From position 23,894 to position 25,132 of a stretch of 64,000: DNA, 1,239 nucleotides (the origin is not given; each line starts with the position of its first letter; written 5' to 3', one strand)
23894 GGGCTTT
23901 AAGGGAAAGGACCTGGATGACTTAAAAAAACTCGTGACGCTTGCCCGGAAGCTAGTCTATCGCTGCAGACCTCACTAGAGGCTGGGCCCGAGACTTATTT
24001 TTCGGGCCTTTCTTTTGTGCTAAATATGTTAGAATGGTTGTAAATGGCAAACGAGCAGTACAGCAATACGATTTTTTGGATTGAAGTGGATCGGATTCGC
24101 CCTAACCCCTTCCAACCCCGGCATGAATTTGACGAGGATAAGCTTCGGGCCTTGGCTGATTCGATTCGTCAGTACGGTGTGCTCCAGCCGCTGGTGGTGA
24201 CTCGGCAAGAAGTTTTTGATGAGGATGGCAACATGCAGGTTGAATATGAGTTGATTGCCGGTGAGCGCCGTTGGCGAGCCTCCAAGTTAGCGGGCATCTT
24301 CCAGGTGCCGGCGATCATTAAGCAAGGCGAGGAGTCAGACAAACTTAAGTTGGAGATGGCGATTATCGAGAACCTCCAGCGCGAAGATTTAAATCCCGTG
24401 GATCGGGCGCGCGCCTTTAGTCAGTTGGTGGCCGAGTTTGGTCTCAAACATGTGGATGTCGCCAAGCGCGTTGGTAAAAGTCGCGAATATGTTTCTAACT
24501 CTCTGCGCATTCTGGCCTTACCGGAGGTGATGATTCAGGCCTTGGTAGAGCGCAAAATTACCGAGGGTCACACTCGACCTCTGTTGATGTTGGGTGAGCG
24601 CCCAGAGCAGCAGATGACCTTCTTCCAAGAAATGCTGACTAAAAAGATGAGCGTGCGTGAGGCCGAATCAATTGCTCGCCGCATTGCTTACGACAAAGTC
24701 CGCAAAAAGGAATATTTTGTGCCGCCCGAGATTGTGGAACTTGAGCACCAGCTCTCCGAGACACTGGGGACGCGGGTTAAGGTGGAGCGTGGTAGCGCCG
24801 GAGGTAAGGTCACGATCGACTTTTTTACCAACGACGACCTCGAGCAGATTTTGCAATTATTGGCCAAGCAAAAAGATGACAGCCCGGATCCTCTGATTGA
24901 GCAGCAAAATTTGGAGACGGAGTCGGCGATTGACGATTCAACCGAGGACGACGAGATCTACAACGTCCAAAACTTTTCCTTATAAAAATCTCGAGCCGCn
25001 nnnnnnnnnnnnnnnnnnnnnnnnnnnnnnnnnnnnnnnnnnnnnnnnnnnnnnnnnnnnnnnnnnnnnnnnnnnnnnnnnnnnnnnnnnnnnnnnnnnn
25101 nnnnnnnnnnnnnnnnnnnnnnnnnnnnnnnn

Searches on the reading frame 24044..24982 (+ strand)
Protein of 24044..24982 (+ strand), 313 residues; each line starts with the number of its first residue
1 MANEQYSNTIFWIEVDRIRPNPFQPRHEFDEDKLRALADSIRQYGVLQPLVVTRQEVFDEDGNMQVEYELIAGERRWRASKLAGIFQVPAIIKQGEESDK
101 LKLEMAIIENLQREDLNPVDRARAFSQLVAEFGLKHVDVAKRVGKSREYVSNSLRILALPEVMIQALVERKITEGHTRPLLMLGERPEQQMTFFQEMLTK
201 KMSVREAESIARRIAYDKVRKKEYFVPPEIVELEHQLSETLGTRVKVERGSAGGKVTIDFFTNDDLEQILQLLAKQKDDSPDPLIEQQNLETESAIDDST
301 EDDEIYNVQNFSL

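Call 9: search_protein_families(library=pfam, proteins=[window:24044-24982:+], max_evalue=0.01)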
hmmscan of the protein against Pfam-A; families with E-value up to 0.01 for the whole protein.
window:24044-24982:+ (313 aa): 4 families
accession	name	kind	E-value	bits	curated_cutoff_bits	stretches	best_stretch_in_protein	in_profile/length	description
PF02195.25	ParB_N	-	1e-29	102.9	26.3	1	12-112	5-95/95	ParB N-terminal domain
PF17762.8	HTH_ParB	-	1.2e-29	102.9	22.6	1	114-214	1-100/102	ParB HTH domain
PF23552.2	ParB_C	-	2.7e-12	46.4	23.8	1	228-273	3-49/50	ParB dimerisation domain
PF08535.16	KorB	-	0.00047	20.5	22.3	1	133-173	3-42/89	KorB domain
